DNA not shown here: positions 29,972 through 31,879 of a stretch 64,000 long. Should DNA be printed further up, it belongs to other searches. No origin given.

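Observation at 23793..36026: A 12-kb MoxR/DUF58/VWA (Bat-like) cluster fused to an ABC-2 exporter, anchored at tRNA-Leu(CAA)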

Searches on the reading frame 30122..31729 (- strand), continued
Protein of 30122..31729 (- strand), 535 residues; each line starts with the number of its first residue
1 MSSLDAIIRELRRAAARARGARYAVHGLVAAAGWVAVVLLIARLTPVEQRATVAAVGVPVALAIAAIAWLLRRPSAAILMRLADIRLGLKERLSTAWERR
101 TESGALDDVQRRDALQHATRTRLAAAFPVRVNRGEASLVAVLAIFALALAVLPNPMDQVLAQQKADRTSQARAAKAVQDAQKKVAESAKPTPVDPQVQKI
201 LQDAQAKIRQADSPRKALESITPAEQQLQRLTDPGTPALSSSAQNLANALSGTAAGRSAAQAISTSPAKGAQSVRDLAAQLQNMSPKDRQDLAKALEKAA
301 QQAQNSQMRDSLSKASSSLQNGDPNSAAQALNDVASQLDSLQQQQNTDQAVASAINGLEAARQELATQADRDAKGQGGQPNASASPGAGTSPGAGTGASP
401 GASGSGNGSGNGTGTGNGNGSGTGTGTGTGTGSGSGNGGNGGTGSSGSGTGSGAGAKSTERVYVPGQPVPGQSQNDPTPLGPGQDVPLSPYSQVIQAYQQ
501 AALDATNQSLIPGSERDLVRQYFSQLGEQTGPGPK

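Call 65: search_solved_structures(query=A3, max_evalue=1)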
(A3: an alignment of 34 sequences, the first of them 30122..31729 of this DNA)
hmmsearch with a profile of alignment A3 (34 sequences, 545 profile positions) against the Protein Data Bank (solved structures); distinct sequences matched with E-value up to 1: 34.
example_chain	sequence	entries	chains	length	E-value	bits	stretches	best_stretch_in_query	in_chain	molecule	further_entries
9nu5_B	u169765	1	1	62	0.00042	22.2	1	416-438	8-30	Lysis protein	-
7bqq_A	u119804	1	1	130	0.0049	18.7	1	271-326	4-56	Gogy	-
2etd_A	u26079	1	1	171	0.017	16.9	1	161-276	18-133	lemA protein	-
7xbx_R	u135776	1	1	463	0.024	16.5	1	413-443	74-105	Processed fractalkine,CX3C chemokine receptor 1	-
6nif_A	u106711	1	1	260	0.024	16.4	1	418-440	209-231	hREV7, GTP-binding nuclear protein Ran, hREV3 fusion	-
8a3k_UNK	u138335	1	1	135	0.052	15.3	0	159-215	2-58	sc-apCC-4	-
8qae_A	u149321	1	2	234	0.055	15.2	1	274-329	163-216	sc-apCC-6-SLLA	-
6kea_A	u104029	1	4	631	0.068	14.9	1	427-469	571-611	Maltose-binding periplasmic protein,LINKER,hREV7,LINKER,Invasin IpaB,hREV3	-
2ke4_A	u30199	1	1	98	0.089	14.5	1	196-243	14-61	Cdc42-interacting protein 4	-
3rpm_A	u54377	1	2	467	0.092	14.5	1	190-286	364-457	Beta-N-acetyl-hexosaminidase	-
5opt_n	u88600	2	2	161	0.092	14.5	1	409-441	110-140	40S ribosomal protein S10, putative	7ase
4v8m_AD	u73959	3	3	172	0.094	14.5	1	404-452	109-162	40S RIBOSOMAL PROTEIN S10, PUTATIVE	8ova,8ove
1aep_A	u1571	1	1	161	0.14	13.9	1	245-382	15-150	APOLIPOPHORIN III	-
6h25_G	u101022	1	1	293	0.22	13.2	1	424-486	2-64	Exosome complex component RRP40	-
4azb_A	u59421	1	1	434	0.25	13.1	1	189-259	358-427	BETA-N-ACETYLHEXOSAMINIDASE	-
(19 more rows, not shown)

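Call 68: search_protein_families(library=padloc, proteins=[L004:2203-4647:+, window:30122-31729:-, L004:11940-14645:+], max_evalue=0.001)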
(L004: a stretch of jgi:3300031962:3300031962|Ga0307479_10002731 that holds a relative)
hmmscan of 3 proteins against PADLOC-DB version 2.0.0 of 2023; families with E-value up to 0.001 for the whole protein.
L004:2203-4647:+ (814 aa): 0 families

window:30122-31729:- (535 aa): 0 families

L004:11940-14645:+ (901 aa): 0 families

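Call 69: search_protein_families(library=pfam, proteins=[L004:11940-14645:+, L004:10127-11950:+, L075:16231-19041:+, L075:14436-16241:+, L111:16178-18547:+], max_evalue=0.1)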
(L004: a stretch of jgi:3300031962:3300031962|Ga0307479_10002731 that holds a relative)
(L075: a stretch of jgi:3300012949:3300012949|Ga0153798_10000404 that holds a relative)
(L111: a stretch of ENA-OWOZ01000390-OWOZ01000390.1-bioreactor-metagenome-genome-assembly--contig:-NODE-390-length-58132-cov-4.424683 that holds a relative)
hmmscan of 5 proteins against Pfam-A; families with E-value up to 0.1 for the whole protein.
L004:11940-14645:+ (901 aa): 6 families
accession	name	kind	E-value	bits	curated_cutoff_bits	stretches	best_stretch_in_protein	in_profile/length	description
PF13519.12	VWA_2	-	2.3e-16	60.8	27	1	70-163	2-106/107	von Willebrand factor type A domain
PF00092.34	VWA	-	4.2e-15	56.8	23.8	2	412-567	4-172/174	von Willebrand factor type A domain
PF07090.17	GATase1_like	-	3e-10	40.5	27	1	581-671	152-243/247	Putative glutamine amidotransferase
PF13768.12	VWA_3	-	0.00013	22.4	27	1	413-554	6-153/155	von Willebrand factor type A domain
PF03853.21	YjeF_N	-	0.049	14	24.9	0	151-189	23-60/169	YjeF-related protein N-terminus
PF13567.11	DUF4131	-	0.069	13.3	31.6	0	10-98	9-92/165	Domain of unknown function (DUF4131)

L004:10127-11950:+ (607 aa): 5 families
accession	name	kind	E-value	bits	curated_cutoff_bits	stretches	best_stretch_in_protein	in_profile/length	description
PF13519.12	VWA_2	-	6.5e-17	62.5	27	1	91-193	2-106/107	von Willebrand factor type A domain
PF07584.16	BatA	-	5.2e-10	40.1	25.9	1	1-78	1-77/77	Aerotolerance regulator N-terminal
PF00092.34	VWA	-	1.3e-05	25.9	23.8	1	92-182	4-95/174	von Willebrand factor type A domain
PF13768.12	VWA_3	-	0.00053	20.5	27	1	91-192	4-105/155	von Willebrand factor type A domain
PF24156.1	DUF7407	-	0.026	15.3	28.2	1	265-305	35-73/74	Domain of unknown function (DUF7407)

L075:16231-19041:+ (936 aa): 11 families
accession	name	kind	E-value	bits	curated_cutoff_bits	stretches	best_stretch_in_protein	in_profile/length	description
PF00092.34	VWA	-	7.5e-31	108.1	23.8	2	408-574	2-173/174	von Willebrand factor type A domain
PF13519.12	VWA_2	-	7.3e-30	104.2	27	2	408-515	1-107/107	von Willebrand factor type A domain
PF07090.17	GATase1_like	-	8.7e-15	55.4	27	2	597-678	162-246/247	Putative glutamine amidotransferase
PF13768.12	VWA_3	-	9.3e-15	55.4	27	1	408-560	3-153/155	von Willebrand factor type A domain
PF05762.20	VWA_CoxE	-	1.9e-07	31.2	26.4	1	406-539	57-186/222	VWA domain containing CoxE-like protein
PF24157.1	DUF7408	-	3.2e-07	30.9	27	1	591-672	97-173/174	Domain of unknown function (DUF7408)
PF25045.1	vWA_Ro60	-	0.00036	20.9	27.7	1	409-489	3-81/165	Ro60 vWA domain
PF09967.15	DUF2201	-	0.00055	20.5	26.4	1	408-497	1-78/123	VWA-like domain (DUF2201)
PF10138.15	vWA-TerF-like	-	0.0024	18.5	29.4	1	409-548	5-149/200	vWA found in TerF C terminus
PF01882.25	DUF58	-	0.0033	17.1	23.4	1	397-465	27-96/216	Protein of unknown function DUF58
PF05751.16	FixH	-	0.008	16.6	23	1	673-761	49-141/150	FixH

L075:14436-16241:+ (601 aa): 3 families
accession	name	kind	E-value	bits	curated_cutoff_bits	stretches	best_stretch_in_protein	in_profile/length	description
PF13519.12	VWA_2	-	4.2e-16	59.9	27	1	90-193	1-106/107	von Willebrand factor type A domain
PF07584.16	BatA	-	3.3e-14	53.5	25.9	1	1-78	1-77/77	Aerotolerance regulator N-terminal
PF00092.34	VWA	-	2.5e-06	28.3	23.8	1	89-174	1-87/174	von Willebrand factor type A domain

L111:16178-18547:+ (790 aa): 8 families
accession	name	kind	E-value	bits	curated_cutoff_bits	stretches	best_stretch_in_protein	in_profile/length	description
PF13519.12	VWA_2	-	1.6e-27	96.6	27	2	384-491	1-107/107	von Willebrand factor type A domain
PF00092.34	VWA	-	5.7e-24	85.7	23.8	2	384-549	2-171/174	von Willebrand factor type A domain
PF07090.17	GATase1_like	-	1.4e-15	58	27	2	576-654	164-245/247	Putative glutamine amidotransferase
PF13768.12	VWA_3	-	5.3e-13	49.8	27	1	384-538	3-154/155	von Willebrand factor type A domain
PF06707.17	DUF1194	-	5.4e-06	26.2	27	1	384-523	6-160/206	Protein of unknown function (DUF1194)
PF05762.20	VWA_CoxE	-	1.2e-05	25.2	26.4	1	377-517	52-187/222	VWA domain containing CoxE-like protein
PF01882.25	DUF58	-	0.00074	19.2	23.4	0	381-493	35-146/216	Protein of unknown function DUF58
PF02863.23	Arg_repressor_C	-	0.0027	17.9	25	1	259-293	3-37/68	Arginine repressor, C-terminal domain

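Call 74: find_homologous_proteins(query=P0284)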
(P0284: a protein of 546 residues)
Query P0284 (546 aa): 19 proteins with E <= 0.001 among 8000 candidates.
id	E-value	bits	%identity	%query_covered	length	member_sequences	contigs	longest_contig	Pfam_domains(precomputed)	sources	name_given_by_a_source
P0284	0.0e+0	1179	100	100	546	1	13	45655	-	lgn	-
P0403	2.3e-139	484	47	98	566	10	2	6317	-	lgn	-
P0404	7.6e-66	241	28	98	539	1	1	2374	-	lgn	-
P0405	7.1e-42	162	47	16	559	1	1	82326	-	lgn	-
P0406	5.4e-32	130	25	99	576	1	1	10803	-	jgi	jgi:hypothetical protein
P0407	6.1e-31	126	29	90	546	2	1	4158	-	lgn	-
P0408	1.5e-27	115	38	16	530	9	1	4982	-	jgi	-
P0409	3.3e-27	114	30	94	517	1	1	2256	-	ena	-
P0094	5.5e-26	110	28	63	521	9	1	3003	-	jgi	jgi:hypothetical protein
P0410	6.1e-25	106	34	19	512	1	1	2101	-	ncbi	-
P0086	1.3e-24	105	35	16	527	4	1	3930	-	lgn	-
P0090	1.4e-24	105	26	95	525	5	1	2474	-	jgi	-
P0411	2.8e-24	104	33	19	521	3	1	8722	-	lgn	-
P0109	3.1e-24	104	31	16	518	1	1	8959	-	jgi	jgi:hypothetical protein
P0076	3.5e-24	104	29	91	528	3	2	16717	-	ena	-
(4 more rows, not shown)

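Call 75: find_encoding_contigs(protein=P0284, flank=10000, max_places=2)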
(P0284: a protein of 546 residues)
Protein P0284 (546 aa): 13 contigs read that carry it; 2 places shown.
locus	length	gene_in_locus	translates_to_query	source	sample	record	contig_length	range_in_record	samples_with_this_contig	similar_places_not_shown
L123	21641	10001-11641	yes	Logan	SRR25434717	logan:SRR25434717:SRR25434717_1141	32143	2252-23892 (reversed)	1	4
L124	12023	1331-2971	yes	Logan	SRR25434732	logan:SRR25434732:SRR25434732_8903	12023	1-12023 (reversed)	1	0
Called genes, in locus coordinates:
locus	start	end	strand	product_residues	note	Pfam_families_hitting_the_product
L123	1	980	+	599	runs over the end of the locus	PF08439:Peptidase_M3_N, PF06114:Peptidase_M78 (faint), PF01432:Peptidase_M3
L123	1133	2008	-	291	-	PF01680:SOR_SNZ, PF05690:ThiG (faint)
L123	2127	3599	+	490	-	PF00392:GntR, PF00155:Aminotran_1_2, PF12897:Asp_aminotransf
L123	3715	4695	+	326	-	PF00478:IMPDH (faint), PF03060:NMO, PF01070:FMN_dh (weak)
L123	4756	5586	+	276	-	PF01476:LysM, PF23473:LysM3_LYK4_5 (faint), PF01476:LysM, PF06725:3D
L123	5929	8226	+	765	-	PF24157:DUF7408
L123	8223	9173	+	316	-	PF00005:ABC_tran, PF13304:AAA_21, PF13732:DrrA1-3_C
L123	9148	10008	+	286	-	PF12679:ABC2_membrane_2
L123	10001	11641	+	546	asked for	-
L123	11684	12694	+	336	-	PF00493:MCM (faint), PF20030:bpMoxR, PF00004:AAA (weak), PF07726:AAA_3, PF07728:AAA_5, PF17863:AAA_lid_2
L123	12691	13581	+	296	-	PF01882:DUF58, PF13519:VWA_2 (weak)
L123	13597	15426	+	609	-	PF07584:BatA, PF13519:VWA_2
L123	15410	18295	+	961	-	PF13519:VWA_2, PF05762:VWA_CoxE (weak), PF00092:VWA, PF13519:VWA_2, PF13768:VWA_3, PF07090:GATase1_like (weak)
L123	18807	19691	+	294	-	PF06029:AlkA_N (weak), PF07934:OGG_N (weak), PF00730:HhH-GPD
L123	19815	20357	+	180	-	PF00857:Isochorismatase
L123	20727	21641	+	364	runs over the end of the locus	PF02540:NAD_synthase (weak), PF03054:tRNA_Me_trans, PF20259:tRNA_Me_trans_M, PF20258:tRNA_Me_trans_C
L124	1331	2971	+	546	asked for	-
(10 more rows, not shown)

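Call 76: predict_structure(alignment_id=A3)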
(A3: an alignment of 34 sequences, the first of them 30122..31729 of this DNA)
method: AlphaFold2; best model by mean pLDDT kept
length: 535 residues; sequences in the alignment: 34
mean_pLDDT: 82.8   pTM: 0.63
mean pLDDT of the five models: 82.8, 81.8, 80.7, 80.4, 79.8
residues with pLDDT >= 90: 361; 70-90: 55; 50-70: 36; < 50: 83
segments of 3 or more residues with pLDDT < 50: 383-459
pLDDT, mean of each block of 10 residues (from residue 1): 86 95 96 95 92 92 95 95 96 96 94 95 95 95 96 93 95 97 92 92 98 97 98 96 98 97 97 98 98 98 98 98 98 98 95 97 95 77 44 38 36 37 33 34 35 41 60 52 65 76 76 82 77 56
secondary structure, 60 per line:
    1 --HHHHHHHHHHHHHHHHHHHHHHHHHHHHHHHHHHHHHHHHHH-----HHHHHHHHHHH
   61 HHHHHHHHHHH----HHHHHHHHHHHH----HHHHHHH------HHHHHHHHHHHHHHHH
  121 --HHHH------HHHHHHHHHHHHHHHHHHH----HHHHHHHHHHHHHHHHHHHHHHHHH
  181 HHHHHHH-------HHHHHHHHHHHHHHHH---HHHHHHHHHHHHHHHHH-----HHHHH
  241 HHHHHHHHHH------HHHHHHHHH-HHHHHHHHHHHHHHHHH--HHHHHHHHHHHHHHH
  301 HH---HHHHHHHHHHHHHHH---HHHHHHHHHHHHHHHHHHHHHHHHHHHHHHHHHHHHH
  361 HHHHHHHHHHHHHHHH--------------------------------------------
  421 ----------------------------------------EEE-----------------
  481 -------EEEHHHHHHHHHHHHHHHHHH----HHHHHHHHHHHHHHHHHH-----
elements in order: H3-44 H50-71 H76-87 H92-98 H105-120 H123-126 H133-151 H156-187 H195-210 H214-230 H236-250 H257-265 H267-283 H286-302 H306-320 H324-376 E461-463 E488-490 H491-508 H513-530
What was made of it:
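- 30122..31729 (-): G5, the hinge protein. It has a TM hairpin, a conserved basic cytoplasmic loop (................), a third TM (LPNP), an outside helical bundle, a disordered G/S/N/T tract and a conserved C-terminal helix pair (VR.YF..L). AlphaFold2 mean pLDDT 82.8 (call 76).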

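Call 78: fold_search(model_id=the predicted structure, library=pdb)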
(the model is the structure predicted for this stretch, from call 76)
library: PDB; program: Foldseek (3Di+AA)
matches with E <= 10: 88; with E <= 0.001: 0
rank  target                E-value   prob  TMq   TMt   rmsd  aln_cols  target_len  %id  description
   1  9j9z_A                4.5e-01  0.11  0.12  0.11  44.0       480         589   13  Cryo-EM structure of Outward state Anhydromuropeptide permease (AmpG) complex with GlcNAc-1,6-anhMurNAc (released 2025-07-16)
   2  7dla                  7.3e-01  0.05  0.08  0.09  40.8       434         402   12  Crystal structure of nucleoside transporter NupG (D323A mutant) (released 2021-04-07)
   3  9kwi_B                1.2e+00  0.06  0.11  0.10  38.4       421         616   12  Cryo-EM structure of MsRv1273c/72c(E553Q) mutant from Mycobacterium smegmatis in the ATP-bound Occ state (released 2025-05-14)
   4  8tf5                  1.6e+00  0.06  0.09  0.12  32.5       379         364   12  Crystal structure of orphan G protein-coupled receptor 6, pseudoapo form (released 2024-12-04)
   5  9jrt_A                1.6e+00  0.03  0.07  0.09  31.6       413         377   13  Structural Insights into Selective Antagonism of TG6-129 and EP2 Prostaglandin Receptor (released 2025-10-22)
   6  8f7n                  1.9e+00  0.08  0.10  0.13  21.9       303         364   12  Crystal structure of chemoreceptor McpZ ligand sensing domain (released 2023-07-05)
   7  7jh5_B                1.9e+00  0.05  0.08  0.14  44.0       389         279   12  Co-LOCKR: de novo designed protein switch (released 2020-09-02)
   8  8xol                  2.0e+00  0.04  0.09  0.05  42.0       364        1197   10  Cryo-EM structure of human ABCC4 with ANP bound in NBD1 (released 2024-07-17)
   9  8wjg                  2.2e+00  0.03  0.08  0.08  42.6       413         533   12  Cryo-EM structure of URAT1(R477S) (released 2024-08-28)
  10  7zo8_A                2.4e+00  0.05  0.10  0.10  41.5       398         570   16  cryo-EM structure of CGT ABC transporter in nanodisc apo state (released 2022-12-07)
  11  9iqg_B                2.5e+00  0.04  0.11  0.10  38.4       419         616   11  Cryo-EM structure of MsRv1273c/72c from Mycobacterium smegmatis in the ATP|ADP+Vi-bound Occ (Vi) state (released 2025-05-14)
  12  8wcx_B                2.5e+00  0.03  0.09  0.08  45.1       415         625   11  Cryo-EM structure of MsRv1273c/72c from Mycobacterium smegmatis in the AMPPNP-bound IFasym-1 state (released 2025-03-26)
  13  9ec0_A                2.6e+00  0.06  0.11  0.07  37.0       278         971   13  Structure of the CARMIL dimer bound to Capping Protein (released 2026-01-21)
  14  5hu6_D                3.3e+00  0.07  0.12  0.19  20.8       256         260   14  Structure of the T. brucei haptoglobin-haemoglobin receptor bound to human haptolgobin-haemoglobin (released 2016-03-02)
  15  8zwf_A                3.6e+00  0.08  0.14  0.19  33.5       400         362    9  cryoEM structure of JR14a bound C3aR-BRIL-BAG2 complex (released 2025-05-14)
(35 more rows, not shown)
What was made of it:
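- Tried and rejected: Foldseek of the G5 model against the PDB gave nothing below E 0.4 (call 78).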

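Call 84: search_protein_families(library=pfam, proteins=[L117:306-1217:+, L117:1251-2123:+, L117:2644-4626:+, L117:5688-6281:+, L117:7333-9183:+, L122:9956-11935:+, L122:13192-14349:-, L122:14346-17234:-, L122:8127-9083:-, L122:6730-7896:-], max_evalue=0.001)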
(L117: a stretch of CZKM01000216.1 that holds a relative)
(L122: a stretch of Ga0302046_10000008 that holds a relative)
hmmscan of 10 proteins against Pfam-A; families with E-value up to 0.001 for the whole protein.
L117:306-1217:+ (303 aa): 0 families

L117:1251-2123:+ (290 aa): 0 families

L117:2644-4626:+ (660 aa): 0 families

L117:5688-6281:+ (197 aa): 0 families

L117:7333-9183:+ (616 aa): 3 families
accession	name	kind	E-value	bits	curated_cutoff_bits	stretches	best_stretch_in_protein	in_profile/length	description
PF13519.12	VWA_2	-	1.1e-13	52.1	27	1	93-198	2-106/107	von Willebrand factor type A domain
PF07584.16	BatA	-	5.6e-12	46.3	25.9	1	3-80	1-77/77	Aerotolerance regulator N-terminal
PF24157.1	DUF7408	-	1.9e-05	25.1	27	0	324-380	2-59/174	Domain of unknown function (DUF7408)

L122:9956-11935:+ (659 aa): 1 family
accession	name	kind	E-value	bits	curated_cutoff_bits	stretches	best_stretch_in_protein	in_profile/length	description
PF20667.3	Sec10_N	-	0.00015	22.3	27.4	0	293-363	13-82/118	Exocyst complex component Sec10, N-terminal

L122:13192-14349:- (385 aa): 2 families
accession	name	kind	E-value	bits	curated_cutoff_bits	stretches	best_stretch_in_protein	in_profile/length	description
PF03372.29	Exo_endo_phos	-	1.1e-29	104.1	24.5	1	151-372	1-225/225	Endonuclease/Exonuclease/phosphatase family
PF23226.1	Exo_endo_phos_PGAP2IP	-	1.9e-07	31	27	1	148-321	4-173/239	PGAP2IP, C-terminal nuclease-like domain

L122:14346-17234:- (962 aa): 4 families
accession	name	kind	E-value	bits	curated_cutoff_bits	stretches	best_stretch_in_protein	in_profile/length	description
PF00092.34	VWA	-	1.3e-16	61.7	23.8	2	68-213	1-156/174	von Willebrand factor type A domain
PF07090.17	GATase1_like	-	3.7e-16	59.9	27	1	507-675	85-244/247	Putative glutamine amidotransferase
PF13519.12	VWA_2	-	6.2e-16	59.4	27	1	69-166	1-106/107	von Willebrand factor type A domain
PF13768.12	VWA_3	-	3.6e-05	24.3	27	0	429-557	20-153/155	von Willebrand factor type A domain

L122:8127-9083:- (318 aa): 0 families

L122:6730-7896:- (388 aa): 2 families
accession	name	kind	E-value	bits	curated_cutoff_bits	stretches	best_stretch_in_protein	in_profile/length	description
PF00041.27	fn3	-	1.5e-06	28.8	25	1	29-100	12-79/84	Fibronectin type III domain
PF16656.11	Pur_ac_phosph_N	-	7e-05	23.8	30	1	32-98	14-91/93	Purple acid Phosphatase, N-terminal domain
